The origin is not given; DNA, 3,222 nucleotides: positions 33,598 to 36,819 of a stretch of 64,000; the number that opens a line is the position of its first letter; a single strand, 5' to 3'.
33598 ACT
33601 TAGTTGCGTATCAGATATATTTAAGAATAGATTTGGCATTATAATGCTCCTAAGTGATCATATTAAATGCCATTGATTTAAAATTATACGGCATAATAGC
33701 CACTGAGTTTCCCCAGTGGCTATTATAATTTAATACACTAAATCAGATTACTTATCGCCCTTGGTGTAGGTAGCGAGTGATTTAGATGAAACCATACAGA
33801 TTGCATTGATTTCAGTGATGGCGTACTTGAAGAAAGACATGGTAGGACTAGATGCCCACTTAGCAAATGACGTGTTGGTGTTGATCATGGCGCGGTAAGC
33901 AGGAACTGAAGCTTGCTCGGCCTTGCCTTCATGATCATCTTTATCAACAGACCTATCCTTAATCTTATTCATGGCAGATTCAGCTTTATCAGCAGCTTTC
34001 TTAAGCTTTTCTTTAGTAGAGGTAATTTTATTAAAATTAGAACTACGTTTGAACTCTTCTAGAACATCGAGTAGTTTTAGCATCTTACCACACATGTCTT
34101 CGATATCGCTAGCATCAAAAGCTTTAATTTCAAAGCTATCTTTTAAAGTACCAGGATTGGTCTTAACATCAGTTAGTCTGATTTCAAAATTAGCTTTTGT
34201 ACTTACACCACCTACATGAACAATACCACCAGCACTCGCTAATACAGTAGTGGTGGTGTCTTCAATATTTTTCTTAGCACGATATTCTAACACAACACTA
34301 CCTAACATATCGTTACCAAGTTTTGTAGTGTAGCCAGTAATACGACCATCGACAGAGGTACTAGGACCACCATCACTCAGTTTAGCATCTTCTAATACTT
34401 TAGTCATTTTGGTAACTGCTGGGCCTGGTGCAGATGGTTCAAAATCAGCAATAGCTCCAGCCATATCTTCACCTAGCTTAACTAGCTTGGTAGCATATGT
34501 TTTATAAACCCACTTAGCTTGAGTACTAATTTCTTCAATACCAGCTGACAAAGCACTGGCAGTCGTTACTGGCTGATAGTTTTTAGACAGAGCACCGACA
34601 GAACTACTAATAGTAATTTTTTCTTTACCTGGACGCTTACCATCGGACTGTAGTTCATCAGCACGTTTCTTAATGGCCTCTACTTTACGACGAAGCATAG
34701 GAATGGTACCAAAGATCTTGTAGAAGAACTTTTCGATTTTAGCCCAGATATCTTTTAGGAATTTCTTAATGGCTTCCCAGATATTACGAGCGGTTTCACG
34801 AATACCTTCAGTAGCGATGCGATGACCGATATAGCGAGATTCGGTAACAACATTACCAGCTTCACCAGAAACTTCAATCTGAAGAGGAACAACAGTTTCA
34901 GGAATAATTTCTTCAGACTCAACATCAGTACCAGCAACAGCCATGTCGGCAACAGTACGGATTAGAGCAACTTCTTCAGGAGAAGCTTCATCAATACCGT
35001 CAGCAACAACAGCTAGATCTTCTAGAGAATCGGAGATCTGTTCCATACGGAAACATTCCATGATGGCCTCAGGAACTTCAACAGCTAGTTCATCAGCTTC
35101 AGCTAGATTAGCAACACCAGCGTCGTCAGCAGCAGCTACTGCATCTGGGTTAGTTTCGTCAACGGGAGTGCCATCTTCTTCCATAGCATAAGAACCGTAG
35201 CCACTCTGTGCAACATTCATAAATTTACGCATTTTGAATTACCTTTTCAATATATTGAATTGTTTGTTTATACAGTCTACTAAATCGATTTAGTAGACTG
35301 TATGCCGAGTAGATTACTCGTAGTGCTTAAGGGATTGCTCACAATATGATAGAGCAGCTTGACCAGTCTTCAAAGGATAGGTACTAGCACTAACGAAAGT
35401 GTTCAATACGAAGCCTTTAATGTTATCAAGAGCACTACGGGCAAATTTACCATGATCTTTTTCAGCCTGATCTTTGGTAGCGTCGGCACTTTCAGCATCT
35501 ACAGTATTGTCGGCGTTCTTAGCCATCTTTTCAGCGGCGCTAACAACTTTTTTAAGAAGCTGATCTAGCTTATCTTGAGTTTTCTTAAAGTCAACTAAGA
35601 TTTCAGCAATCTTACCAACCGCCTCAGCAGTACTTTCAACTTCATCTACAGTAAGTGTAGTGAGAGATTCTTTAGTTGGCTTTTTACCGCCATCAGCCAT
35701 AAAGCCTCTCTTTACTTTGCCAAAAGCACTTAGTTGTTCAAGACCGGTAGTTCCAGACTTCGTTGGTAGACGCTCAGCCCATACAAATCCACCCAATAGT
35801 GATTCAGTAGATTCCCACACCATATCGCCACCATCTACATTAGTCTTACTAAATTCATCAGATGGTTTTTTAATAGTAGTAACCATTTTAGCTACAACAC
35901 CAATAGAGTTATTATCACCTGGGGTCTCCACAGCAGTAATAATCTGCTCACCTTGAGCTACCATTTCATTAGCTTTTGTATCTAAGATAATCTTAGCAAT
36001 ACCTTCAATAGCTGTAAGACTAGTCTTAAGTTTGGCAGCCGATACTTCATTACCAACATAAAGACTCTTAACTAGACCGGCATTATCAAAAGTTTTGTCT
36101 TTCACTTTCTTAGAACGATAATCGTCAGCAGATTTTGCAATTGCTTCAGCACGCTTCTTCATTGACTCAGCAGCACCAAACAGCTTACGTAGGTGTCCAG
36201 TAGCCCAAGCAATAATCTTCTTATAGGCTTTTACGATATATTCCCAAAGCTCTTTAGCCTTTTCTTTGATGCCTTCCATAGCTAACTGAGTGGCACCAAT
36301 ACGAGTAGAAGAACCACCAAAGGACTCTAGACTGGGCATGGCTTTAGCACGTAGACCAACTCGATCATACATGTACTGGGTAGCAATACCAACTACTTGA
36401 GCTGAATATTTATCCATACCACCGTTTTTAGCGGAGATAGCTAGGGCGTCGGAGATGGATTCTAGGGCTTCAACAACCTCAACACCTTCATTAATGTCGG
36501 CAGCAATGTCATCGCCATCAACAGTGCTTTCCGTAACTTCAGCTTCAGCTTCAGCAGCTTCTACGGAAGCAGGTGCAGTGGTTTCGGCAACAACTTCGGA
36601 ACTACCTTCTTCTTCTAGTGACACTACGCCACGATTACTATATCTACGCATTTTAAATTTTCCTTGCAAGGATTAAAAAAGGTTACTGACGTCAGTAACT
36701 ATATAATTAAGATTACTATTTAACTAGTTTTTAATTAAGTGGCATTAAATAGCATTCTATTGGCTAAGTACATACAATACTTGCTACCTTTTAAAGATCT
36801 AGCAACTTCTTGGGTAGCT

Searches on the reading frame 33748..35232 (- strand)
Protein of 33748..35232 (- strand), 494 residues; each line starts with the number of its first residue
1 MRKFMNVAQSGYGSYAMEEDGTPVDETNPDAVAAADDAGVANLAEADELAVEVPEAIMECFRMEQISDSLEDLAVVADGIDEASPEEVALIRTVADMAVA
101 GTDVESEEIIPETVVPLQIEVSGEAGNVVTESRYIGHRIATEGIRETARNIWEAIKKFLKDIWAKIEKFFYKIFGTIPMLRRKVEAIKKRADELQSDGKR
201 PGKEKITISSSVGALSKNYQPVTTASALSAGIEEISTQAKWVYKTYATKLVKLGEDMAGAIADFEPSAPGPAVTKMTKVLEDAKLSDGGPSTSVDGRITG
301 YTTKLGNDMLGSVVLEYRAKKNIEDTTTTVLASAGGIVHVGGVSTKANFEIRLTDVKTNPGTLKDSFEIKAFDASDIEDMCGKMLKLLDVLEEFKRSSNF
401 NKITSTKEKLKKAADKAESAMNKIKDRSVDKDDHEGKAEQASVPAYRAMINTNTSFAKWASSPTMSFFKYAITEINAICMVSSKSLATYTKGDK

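Call 9: search_protein_families(library=phrogs, proteins=[window:33748-35232:-], max_evalue=0.001)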
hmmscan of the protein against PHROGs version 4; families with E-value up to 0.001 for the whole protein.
window:33748-35232:- (494 aa): 5 families
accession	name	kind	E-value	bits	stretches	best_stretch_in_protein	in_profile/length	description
phrog_2497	-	head and packaging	4.1e-19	70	1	59-477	48-429/455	internal head protein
phrog_12254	-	head and packaging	2.4e-18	67.4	2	105-276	30-192/372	internal head protein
phrog_8282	-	head and packaging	1.1e-08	35.4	1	125-210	231-304/571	internal head protein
phrog_5750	-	head and packaging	2.3e-06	28.2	1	134-452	128-394/414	internal head protein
phrog_6807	-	head and packaging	3.9e-05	24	1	138-211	172-244/462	internal head protein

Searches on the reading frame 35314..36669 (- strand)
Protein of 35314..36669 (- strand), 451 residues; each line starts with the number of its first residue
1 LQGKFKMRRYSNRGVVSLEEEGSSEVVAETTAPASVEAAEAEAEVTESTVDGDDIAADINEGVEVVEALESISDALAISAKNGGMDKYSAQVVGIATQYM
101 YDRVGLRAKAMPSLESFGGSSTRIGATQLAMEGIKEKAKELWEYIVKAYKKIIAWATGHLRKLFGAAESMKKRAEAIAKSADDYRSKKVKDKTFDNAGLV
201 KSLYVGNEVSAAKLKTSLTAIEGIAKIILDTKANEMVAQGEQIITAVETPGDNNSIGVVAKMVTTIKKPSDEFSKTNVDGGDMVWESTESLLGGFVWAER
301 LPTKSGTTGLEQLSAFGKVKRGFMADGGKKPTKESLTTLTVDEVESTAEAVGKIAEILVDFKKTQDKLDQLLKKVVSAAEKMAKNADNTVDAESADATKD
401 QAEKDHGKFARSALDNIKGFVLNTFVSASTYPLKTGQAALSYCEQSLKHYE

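Call 9: search_protein_families(library=phrogs, proteins=[window:35314-36669:-], max_evalue=0.001)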
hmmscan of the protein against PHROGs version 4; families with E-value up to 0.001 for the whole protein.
window:35314-36669:- (451 aa): 10 families
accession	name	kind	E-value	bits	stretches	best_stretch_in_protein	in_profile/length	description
phrog_2497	-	head and packaging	5.2e-34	119.1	1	35-451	41-439/455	internal head protein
phrog_6807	-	head and packaging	1.8e-13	51.5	1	31-200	77-247/462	internal head protein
phrog_37766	-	unknown function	1.1e-11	45.6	1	8-172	5-176/441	-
phrog_18993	-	unknown function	5.2e-10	39.6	1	36-205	88-250/485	-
phrog_33701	-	unknown function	1.9e-06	27.8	1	34-233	170-368/591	-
phrog_8282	-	head and packaging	8.6e-06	25.9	1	32-185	147-294/571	internal head protein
phrog_12254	-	head and packaging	3.1e-05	24.2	1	128-387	63-319/372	internal head protein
phrog_32849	-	unknown function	9.1e-05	22.5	1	58-193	19-153/436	-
phrog_11267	-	unknown function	0.00036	20.4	1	33-183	83-232/529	-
phrog_5750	-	head and packaging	0.00073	20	0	18-404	18-387/414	internal head protein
